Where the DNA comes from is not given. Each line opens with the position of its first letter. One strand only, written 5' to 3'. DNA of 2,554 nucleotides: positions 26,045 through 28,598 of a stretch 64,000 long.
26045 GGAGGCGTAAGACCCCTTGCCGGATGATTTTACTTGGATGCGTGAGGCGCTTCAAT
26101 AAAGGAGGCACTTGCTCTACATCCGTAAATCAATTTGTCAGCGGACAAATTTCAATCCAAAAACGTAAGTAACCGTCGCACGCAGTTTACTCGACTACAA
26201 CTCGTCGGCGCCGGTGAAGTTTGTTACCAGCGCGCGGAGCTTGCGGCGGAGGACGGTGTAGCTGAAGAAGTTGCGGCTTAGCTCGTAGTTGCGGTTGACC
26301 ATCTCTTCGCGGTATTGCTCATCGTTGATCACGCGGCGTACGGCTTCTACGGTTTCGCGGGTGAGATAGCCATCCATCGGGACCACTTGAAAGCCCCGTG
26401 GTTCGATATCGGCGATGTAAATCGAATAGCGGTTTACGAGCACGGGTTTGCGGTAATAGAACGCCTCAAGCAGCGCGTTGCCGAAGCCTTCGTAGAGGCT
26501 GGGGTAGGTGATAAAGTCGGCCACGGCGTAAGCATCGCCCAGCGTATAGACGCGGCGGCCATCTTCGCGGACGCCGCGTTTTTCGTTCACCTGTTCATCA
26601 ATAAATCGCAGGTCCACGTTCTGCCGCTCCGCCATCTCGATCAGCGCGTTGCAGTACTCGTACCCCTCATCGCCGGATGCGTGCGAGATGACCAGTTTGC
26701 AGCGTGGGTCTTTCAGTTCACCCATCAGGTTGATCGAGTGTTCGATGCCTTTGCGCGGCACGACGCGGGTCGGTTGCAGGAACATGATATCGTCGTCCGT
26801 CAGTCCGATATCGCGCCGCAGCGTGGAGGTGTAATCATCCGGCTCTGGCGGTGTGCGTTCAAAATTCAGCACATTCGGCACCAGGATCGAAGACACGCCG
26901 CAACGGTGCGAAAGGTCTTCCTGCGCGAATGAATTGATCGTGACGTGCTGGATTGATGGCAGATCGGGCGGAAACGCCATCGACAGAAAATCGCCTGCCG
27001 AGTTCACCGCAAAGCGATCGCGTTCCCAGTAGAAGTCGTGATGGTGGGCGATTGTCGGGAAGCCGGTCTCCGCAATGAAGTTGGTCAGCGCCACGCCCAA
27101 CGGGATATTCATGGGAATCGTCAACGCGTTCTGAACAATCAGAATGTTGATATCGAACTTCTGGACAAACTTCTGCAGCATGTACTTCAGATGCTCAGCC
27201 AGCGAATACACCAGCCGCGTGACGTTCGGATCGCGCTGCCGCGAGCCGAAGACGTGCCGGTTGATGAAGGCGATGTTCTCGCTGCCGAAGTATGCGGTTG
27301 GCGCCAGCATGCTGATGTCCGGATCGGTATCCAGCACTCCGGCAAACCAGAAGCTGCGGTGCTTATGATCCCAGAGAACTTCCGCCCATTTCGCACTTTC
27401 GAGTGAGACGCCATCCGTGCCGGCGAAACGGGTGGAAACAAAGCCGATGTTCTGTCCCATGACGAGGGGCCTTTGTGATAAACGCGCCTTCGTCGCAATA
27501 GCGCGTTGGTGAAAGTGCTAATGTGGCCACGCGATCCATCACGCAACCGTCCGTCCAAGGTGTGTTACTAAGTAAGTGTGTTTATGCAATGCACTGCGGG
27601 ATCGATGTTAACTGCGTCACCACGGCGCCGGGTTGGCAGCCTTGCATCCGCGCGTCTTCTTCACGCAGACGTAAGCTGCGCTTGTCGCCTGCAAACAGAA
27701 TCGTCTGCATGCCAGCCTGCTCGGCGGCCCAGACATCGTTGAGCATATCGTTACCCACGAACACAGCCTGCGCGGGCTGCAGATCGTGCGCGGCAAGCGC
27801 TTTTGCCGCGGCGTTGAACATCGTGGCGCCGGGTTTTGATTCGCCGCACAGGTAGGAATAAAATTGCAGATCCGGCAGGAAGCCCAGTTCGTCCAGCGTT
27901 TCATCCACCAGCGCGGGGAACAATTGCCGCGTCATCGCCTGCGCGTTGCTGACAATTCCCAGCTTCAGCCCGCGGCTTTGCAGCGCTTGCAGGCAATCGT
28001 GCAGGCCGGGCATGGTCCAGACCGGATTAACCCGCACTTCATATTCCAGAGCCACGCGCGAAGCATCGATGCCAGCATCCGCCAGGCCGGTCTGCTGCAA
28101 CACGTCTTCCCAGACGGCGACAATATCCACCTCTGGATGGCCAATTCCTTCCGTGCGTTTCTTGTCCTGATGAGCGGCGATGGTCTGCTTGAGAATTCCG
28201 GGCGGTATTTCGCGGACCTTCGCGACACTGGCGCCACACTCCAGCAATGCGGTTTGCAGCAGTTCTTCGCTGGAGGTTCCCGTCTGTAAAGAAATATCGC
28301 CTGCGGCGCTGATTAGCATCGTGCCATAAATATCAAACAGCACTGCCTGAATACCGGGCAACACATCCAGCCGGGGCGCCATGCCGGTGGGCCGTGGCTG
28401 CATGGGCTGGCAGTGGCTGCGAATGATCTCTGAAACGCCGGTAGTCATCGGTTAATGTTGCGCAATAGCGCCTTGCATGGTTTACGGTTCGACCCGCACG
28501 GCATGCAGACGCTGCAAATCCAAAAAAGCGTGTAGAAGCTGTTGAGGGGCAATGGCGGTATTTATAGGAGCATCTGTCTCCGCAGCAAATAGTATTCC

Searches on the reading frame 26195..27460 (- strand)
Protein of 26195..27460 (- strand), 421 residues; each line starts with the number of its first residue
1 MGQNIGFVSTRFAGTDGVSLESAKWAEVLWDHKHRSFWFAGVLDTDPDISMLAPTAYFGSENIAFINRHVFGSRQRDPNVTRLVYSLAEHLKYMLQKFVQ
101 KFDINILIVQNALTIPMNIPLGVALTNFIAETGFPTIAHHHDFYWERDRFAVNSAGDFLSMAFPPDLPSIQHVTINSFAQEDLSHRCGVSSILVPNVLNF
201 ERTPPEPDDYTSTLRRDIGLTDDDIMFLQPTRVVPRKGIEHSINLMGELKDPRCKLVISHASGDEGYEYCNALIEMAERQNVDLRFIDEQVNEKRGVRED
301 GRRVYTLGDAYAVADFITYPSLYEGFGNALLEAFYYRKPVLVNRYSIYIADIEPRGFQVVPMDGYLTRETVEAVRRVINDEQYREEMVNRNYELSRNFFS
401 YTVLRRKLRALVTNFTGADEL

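Call 38: search_protein_families(library=pfam, proteins=[window:26195-27460:-], max_evalue=0.00001)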
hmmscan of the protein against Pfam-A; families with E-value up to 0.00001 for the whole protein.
window:26195-27460:- (421 aa): 2 families
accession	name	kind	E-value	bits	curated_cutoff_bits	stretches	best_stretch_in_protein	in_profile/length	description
PF00534.26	Glycos_transf_1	-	7.6e-13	48.8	26.4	1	214-392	5-170/172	Glycosyl transferases group 1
PF13692.12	Glyco_trans_1_4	-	1.2e-06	29.3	27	1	297-378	61-140/142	Glycosyl transferases group 1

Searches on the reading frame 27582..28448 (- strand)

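Call 38: search_protein_families(library=pfam, proteins=[window:27582-28448:-], max_evalue=0.00001)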
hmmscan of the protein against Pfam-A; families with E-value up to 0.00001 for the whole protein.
window:27582-28448:- (288 aa): 3 families
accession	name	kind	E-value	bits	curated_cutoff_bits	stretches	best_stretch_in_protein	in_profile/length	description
PF00702.32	Hydrolase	-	7.5e-14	53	26.4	1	33-246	1-191/191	haloacid dehalogenase-like hydrolase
PF13242.12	Hydrolase_like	-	5.6e-10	39.4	22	1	204-281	3-73/75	HAD-hyrolase-like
PF13419.12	HAD_2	-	6.7e-09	36.5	23.8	1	143-251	78-177/178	Haloacid dehalogenase-like hydrolase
